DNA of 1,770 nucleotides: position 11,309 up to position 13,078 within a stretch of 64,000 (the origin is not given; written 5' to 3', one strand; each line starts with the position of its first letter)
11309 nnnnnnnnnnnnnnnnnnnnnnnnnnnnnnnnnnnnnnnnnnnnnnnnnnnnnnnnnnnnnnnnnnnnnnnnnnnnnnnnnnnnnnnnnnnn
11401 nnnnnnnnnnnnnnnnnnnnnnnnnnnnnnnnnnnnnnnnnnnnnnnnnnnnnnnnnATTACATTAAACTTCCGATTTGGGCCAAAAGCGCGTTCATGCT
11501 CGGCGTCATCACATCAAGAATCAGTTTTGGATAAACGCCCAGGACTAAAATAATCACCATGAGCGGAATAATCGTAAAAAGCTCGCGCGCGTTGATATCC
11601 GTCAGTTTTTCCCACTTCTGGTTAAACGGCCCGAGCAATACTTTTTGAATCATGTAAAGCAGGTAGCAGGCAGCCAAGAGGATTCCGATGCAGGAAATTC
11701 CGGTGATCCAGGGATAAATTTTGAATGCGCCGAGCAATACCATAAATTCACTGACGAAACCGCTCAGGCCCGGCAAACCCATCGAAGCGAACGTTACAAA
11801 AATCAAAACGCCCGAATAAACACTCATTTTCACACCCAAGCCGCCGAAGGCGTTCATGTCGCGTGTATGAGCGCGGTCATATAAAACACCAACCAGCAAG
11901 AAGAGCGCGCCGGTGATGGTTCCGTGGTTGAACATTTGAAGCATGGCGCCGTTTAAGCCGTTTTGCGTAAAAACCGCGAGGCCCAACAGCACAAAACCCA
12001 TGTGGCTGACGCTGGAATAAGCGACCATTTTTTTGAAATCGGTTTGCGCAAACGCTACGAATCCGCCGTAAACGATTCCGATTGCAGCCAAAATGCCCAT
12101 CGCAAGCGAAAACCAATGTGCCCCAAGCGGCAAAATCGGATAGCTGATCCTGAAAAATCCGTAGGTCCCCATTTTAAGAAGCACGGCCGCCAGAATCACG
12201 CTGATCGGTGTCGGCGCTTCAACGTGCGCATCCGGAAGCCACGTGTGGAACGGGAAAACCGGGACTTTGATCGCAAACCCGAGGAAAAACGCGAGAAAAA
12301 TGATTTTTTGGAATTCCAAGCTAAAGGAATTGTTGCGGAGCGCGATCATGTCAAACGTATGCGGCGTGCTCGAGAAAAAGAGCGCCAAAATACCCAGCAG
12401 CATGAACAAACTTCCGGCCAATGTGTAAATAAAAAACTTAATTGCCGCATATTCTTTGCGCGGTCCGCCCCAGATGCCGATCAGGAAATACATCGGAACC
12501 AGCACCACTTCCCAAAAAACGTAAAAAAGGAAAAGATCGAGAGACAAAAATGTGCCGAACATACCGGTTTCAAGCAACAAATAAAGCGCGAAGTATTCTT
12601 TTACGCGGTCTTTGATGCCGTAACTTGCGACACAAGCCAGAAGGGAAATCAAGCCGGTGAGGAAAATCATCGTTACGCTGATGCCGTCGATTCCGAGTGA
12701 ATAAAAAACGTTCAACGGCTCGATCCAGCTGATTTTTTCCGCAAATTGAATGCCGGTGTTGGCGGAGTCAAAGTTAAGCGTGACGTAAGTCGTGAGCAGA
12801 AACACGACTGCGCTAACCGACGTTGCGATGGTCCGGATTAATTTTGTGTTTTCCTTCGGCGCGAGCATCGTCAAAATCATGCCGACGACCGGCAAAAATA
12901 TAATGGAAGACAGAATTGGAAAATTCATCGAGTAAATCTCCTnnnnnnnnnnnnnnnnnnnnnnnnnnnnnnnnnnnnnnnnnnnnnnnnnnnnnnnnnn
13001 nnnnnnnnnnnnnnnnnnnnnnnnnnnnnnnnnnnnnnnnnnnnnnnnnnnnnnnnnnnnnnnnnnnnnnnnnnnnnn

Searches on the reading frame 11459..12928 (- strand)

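Call 55: search_protein_families(library=pfam, proteins=[window:11459-12928:-], max_evalue=0.00001)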
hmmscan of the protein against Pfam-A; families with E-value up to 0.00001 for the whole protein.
window:11459-12928:- (489 aa): 1 family
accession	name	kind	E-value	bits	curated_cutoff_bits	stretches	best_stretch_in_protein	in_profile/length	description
PF00361.26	Proton_antipo_M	-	1.3e-77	261.3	21.5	1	129-409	1-283/294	NADH:quinone oxidoreductase/Mrp antiporter, TM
